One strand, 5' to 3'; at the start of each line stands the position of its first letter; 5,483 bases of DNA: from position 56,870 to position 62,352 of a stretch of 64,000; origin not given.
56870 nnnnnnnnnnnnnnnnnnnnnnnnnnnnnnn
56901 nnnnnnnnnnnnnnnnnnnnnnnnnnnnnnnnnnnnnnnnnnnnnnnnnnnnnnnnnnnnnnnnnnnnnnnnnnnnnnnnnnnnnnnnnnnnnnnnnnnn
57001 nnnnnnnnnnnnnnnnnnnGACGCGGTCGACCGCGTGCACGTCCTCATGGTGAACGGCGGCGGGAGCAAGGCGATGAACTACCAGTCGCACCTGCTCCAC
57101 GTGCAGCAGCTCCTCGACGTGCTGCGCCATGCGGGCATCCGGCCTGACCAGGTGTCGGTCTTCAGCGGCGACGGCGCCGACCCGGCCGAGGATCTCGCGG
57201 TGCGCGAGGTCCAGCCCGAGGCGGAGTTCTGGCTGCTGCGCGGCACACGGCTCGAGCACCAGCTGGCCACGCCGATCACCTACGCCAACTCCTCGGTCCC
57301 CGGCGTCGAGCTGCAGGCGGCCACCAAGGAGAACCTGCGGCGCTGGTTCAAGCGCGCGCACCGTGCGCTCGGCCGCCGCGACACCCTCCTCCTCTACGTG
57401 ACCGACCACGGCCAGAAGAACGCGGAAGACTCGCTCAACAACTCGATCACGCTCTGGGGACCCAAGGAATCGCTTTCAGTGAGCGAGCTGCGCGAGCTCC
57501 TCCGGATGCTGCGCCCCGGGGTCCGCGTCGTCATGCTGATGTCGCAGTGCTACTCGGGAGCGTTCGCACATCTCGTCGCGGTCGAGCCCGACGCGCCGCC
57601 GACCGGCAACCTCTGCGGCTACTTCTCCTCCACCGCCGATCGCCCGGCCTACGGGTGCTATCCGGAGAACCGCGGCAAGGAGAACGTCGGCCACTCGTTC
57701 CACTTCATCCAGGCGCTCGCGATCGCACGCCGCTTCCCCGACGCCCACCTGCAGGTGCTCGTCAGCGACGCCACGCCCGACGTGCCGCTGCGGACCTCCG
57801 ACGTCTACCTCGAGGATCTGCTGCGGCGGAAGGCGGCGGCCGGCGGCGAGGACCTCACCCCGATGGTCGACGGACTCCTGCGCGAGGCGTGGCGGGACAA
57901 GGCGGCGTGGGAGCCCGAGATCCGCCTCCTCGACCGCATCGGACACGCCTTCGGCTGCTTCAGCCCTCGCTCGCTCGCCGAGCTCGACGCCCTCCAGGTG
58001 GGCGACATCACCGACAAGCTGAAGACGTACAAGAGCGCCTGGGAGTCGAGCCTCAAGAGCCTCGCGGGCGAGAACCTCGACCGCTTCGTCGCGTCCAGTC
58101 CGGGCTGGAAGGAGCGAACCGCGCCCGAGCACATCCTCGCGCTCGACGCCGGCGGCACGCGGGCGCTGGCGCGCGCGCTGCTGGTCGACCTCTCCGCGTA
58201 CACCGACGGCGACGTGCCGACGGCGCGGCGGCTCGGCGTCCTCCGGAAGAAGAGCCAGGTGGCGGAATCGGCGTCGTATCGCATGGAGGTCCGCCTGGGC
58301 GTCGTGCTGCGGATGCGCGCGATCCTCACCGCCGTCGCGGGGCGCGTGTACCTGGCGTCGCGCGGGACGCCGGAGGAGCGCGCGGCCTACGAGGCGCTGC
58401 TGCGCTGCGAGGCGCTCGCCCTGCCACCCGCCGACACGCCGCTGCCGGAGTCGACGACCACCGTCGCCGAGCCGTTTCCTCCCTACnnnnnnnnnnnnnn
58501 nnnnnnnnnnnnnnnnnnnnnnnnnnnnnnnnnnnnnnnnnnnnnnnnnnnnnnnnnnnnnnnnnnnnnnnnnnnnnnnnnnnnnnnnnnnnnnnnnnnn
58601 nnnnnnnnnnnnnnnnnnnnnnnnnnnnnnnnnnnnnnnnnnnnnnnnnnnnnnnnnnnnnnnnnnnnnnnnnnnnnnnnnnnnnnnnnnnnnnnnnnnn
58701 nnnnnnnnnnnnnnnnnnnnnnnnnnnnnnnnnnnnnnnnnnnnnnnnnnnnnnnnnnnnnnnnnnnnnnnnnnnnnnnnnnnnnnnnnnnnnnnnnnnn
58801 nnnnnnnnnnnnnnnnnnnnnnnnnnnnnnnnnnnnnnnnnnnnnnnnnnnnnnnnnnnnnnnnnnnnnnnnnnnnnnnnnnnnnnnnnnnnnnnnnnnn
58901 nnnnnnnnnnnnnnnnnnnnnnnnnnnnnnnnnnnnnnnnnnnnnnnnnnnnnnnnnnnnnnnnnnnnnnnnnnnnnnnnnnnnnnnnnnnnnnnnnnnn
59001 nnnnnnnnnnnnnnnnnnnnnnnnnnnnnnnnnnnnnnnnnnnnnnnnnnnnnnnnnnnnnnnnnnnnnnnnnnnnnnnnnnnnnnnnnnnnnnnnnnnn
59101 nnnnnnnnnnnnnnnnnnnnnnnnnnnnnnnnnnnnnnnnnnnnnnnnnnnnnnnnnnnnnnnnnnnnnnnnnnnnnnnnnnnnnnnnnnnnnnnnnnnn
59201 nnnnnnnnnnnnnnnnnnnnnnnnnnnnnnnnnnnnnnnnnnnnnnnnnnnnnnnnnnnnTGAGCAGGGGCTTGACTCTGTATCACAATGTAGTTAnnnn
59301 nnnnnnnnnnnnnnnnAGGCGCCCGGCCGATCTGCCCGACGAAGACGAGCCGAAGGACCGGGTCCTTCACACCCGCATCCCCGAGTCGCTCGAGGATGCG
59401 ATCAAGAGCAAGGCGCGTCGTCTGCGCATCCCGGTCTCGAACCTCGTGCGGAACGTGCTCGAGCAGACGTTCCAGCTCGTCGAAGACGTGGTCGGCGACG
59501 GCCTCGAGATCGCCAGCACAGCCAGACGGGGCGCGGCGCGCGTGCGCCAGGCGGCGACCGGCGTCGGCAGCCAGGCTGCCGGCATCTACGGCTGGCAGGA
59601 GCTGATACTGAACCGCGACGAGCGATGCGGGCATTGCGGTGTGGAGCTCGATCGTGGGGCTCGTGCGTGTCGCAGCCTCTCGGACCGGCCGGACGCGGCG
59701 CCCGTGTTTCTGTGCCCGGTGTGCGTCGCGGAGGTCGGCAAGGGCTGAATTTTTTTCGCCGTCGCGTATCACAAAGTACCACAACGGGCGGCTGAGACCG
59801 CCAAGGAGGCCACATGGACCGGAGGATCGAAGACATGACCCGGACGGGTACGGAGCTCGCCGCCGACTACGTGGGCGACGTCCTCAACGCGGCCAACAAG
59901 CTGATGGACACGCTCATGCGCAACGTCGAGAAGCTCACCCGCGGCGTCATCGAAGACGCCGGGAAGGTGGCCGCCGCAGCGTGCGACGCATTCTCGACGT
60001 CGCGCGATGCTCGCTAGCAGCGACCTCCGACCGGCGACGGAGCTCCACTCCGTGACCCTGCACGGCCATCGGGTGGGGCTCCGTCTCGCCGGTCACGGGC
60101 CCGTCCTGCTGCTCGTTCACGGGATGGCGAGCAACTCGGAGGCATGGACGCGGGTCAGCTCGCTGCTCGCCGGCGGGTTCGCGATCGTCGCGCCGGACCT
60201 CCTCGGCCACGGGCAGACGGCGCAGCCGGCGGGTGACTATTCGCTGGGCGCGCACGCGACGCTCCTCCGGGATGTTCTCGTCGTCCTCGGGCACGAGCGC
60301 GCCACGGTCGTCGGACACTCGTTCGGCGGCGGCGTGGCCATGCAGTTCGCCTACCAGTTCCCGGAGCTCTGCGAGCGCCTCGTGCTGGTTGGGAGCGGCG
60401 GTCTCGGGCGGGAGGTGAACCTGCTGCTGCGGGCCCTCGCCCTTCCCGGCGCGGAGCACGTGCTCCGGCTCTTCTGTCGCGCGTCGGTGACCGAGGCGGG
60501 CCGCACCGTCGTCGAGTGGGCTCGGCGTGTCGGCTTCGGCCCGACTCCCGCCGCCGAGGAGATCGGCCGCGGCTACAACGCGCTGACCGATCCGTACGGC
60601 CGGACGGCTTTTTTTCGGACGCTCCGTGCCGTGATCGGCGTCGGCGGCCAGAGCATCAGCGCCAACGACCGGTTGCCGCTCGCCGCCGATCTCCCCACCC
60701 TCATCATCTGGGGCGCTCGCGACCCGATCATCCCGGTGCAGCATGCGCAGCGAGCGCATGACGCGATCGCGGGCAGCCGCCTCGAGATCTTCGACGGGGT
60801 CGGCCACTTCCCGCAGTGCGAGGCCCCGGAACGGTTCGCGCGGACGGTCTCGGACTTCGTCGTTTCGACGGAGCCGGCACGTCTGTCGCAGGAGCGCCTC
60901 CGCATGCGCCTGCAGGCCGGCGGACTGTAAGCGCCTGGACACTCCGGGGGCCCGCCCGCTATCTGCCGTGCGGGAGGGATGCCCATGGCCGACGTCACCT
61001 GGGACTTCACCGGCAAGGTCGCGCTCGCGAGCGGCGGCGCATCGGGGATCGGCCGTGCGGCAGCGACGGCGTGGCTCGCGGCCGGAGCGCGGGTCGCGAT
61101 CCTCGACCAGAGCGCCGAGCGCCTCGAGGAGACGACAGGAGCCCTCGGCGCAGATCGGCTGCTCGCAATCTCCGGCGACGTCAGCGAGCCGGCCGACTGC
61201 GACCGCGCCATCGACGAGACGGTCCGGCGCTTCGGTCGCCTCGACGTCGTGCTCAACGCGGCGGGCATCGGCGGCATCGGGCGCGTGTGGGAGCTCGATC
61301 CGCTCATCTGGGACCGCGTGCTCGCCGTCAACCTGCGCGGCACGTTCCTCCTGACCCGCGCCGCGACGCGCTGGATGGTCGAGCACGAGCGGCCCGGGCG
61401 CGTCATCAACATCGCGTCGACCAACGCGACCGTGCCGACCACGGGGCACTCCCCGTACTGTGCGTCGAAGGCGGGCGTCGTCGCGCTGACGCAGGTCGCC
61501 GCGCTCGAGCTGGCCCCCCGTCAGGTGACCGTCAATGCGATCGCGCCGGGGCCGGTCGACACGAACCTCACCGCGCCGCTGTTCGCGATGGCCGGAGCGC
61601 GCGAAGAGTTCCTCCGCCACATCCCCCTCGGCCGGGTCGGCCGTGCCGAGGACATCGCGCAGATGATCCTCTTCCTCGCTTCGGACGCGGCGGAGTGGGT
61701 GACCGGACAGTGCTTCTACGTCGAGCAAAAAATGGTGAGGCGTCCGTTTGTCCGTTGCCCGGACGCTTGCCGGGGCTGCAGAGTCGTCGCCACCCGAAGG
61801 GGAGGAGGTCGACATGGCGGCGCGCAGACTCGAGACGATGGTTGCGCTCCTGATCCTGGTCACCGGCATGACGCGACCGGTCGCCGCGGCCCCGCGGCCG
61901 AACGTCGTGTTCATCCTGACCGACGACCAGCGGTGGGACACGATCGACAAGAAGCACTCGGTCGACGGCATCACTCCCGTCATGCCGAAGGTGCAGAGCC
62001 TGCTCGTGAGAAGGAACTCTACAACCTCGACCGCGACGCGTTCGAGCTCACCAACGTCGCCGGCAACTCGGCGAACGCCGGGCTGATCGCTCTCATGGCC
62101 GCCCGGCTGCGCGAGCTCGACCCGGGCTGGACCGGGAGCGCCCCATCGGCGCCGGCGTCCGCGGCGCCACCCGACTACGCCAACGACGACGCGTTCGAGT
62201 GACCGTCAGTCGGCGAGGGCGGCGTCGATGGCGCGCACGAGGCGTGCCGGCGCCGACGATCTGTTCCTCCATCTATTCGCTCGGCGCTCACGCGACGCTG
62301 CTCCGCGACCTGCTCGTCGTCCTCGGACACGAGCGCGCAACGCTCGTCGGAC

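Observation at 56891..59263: Unusual lipoprotein: legumain/caspase-like (clan CD) domain + PDZ + CGPC thioredoxin-like domain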

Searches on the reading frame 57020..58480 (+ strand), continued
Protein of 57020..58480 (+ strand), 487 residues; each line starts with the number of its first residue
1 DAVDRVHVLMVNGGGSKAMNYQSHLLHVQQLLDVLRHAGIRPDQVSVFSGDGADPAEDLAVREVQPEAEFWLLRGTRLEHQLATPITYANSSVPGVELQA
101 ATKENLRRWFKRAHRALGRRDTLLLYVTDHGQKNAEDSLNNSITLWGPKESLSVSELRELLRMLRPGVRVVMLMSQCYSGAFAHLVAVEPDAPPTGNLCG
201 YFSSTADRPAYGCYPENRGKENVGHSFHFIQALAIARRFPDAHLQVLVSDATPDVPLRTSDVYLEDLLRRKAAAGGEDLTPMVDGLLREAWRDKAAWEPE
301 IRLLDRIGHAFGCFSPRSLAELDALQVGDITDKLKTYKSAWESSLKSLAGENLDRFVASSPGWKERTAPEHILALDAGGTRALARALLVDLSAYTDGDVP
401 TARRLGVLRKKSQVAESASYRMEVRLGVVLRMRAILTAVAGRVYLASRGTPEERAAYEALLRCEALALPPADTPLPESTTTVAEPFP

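Call 78: find_encoding_contigs(protein=P0151, flank=4000, max_places=3)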
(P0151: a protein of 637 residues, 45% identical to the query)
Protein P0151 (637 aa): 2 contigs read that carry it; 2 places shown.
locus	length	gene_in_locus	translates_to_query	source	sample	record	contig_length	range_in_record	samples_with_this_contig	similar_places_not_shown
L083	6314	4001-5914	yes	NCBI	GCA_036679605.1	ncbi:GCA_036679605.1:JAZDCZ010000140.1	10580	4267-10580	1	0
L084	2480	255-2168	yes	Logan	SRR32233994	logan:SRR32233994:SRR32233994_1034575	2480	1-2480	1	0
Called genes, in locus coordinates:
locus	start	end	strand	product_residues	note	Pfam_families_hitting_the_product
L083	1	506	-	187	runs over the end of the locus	-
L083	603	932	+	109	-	PF01638:HxlR, PF12840:HTH_20 (weak)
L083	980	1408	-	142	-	-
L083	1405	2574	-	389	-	-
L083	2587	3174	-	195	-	PF00440:TetR_N, PF16925:TetR_C_13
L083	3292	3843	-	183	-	-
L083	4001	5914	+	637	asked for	PF01650:Peptidase_C13 (weak), PF13180:PDZ_2 (weak)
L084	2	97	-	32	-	?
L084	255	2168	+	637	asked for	PF01650:Peptidase_C13 (weak), PF13180:PDZ_2 (weak)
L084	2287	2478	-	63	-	?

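Call 79: find_encoding_contigs(protein=P0259, flank=4000, max_places=3)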
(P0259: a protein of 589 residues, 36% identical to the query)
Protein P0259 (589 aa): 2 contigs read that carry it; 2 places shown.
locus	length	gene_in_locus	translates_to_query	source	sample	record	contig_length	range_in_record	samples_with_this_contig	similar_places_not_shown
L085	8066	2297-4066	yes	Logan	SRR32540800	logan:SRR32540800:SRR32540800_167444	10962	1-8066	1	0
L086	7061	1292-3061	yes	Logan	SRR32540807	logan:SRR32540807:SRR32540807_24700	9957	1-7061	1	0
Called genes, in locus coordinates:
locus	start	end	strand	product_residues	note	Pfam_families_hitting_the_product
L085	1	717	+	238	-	?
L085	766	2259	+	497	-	PF00520:Ion_trans, PF07885:Ion_trans_2, PF22614:Slo-like_RCK (weak)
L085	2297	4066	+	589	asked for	PF13180:PDZ_2, PF17820:PDZ_6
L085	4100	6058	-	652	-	-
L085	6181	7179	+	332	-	PF00762:Ferrochelatase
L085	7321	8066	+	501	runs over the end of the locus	-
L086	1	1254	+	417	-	?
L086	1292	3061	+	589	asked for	PF13180:PDZ_2, PF17820:PDZ_6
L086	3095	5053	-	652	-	-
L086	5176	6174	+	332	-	PF00762:Ferrochelatase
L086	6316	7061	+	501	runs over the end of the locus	-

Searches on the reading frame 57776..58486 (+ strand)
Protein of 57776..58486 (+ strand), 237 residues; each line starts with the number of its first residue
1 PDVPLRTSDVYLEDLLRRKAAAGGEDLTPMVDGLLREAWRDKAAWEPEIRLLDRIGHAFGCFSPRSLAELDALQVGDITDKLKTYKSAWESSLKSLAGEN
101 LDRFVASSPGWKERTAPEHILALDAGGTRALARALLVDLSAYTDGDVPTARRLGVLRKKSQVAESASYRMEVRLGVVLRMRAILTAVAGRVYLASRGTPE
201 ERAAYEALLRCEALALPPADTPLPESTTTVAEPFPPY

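Call 53: search_solved_structures(query=A3, max_evalue=10)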
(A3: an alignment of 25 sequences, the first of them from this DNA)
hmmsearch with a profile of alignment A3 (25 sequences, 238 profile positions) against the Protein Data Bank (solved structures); distinct sequences matched with E-value up to 10: 2.
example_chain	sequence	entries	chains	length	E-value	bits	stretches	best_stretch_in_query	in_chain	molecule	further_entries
6w90_A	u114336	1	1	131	0.047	16.7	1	99-131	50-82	NTF2 fold protein loop-helix-loop design NT-9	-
1g2r_A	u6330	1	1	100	1.2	12.1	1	185-233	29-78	HYPOTHETICAL CYTOSOLIC PROTEIN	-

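Call 57: predict_structure(alignment_id=A3)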
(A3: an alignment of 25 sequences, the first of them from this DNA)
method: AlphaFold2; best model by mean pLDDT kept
length: 237 residues; sequences in the alignment: 25
mean_pLDDT: 82.5   pTM: 0.59
mean pLDDT of the five models: 82.5, 81.4, 80.1, 75.8, 73.5
residues with pLDDT >= 90: 85; 70-90: 111; 50-70: 39; < 50: 2
segments of 3 or more residues with pLDDT < 50: none
pLDDT, mean of each block of 10 residues (from residue 1): 79 96 94 96 91 86 89 63 68 79 86 87 90 87 85 77 72 83 95 96 92 69 57 54
secondary structure, 60 per line:
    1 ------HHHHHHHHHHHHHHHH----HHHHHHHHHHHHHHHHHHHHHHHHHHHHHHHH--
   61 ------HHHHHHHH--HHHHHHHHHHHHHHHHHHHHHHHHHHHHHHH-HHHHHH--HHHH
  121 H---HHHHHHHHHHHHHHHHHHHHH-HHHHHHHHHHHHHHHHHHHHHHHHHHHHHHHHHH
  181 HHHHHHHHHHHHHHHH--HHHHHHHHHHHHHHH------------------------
elements in order: H7-22 H27-58 H67-74 H77-107 H109-114 H117-121 H125-145 H147-196 H199-213

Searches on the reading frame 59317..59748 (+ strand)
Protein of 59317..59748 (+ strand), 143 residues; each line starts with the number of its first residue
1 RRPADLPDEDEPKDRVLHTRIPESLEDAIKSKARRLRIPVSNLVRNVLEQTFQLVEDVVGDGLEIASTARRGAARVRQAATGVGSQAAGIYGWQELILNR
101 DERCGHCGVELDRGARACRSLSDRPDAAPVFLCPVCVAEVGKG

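Call 43: search_protein_families(library=pfam, proteins=[window:59317-59748:+], max_evalue=0.001)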
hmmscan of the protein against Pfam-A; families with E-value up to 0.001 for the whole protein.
window:59317-59748:+ (143 aa): 1 family
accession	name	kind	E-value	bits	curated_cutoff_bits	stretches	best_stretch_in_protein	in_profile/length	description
PF12441.14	CopG_antitoxin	-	0.00018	22.6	28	1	11-50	39-78/79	CopG antitoxin of type II toxin-antitoxin system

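Call 73: search_protein_families(library=pfam, proteins=[window:59317-59748:+], max_evalue=10)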
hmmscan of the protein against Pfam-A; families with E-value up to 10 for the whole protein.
window:59317-59748:+ (143 aa): 5 families
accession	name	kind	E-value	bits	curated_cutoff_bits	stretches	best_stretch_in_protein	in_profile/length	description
PF12441.14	CopG_antitoxin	-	0.00018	22.6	28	1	11-50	39-78/79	CopG antitoxin of type II toxin-antitoxin system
PF13240.11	Zn_Ribbon_1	-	0.074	13.3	25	1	104-119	2-17/23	zinc-ribbon domain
PF12651.13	RHH_3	-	0.29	11.6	21.6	1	18-46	6-34/44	Ribbon-helix-helix domain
PF24460.1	DUF7575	-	0.51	10.2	28.5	1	102-113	4-15/28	Domain of unknown function (DUF7575)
PF24453.1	DUF7569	-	1.4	9.5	27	1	101-139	4-43/70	Family of unknown function (DUF7569)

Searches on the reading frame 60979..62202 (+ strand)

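Call 43: search_protein_families(library=pfam, proteins=[window:60979-62202:+], max_evalue=0.001)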
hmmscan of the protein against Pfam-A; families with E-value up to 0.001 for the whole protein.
window:60979-62202:+ (407 aa): 5 families
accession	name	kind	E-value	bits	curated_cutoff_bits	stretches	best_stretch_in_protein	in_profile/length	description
PF13561.12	adh_short_C2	-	8.5e-61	206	27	1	21-249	3-232/236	Enoyl-(Acyl carrier protein) reductase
PF00106.31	adh_short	-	5.5e-52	176.5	26.6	1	13-203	1-192/195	short chain dehydrogenase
PF08659.16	KR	-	6e-08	33.2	22.6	1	16-170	4-159/180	KR domain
PF23441.1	SDR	-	1.3e-05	25.2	27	1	161-247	164-250/258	SDR-like rossmann domain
PF01370.27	Epimerase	-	1.7e-05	24.8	20.9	1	18-151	4-118/240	NAD dependent epimerase/dehydratase family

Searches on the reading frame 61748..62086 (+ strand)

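Call 82: search_protein_families(library=pfam, proteins=[window:61748-62086:+], max_evalue=0.1)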
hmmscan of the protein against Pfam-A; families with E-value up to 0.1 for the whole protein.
window:61748-62086:+ (112 aa): 1 family
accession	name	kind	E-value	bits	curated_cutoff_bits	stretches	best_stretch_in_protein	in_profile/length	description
PF00884.28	Sulfatase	-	0.037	13.8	25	1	51-99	1-51/301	Sulfatase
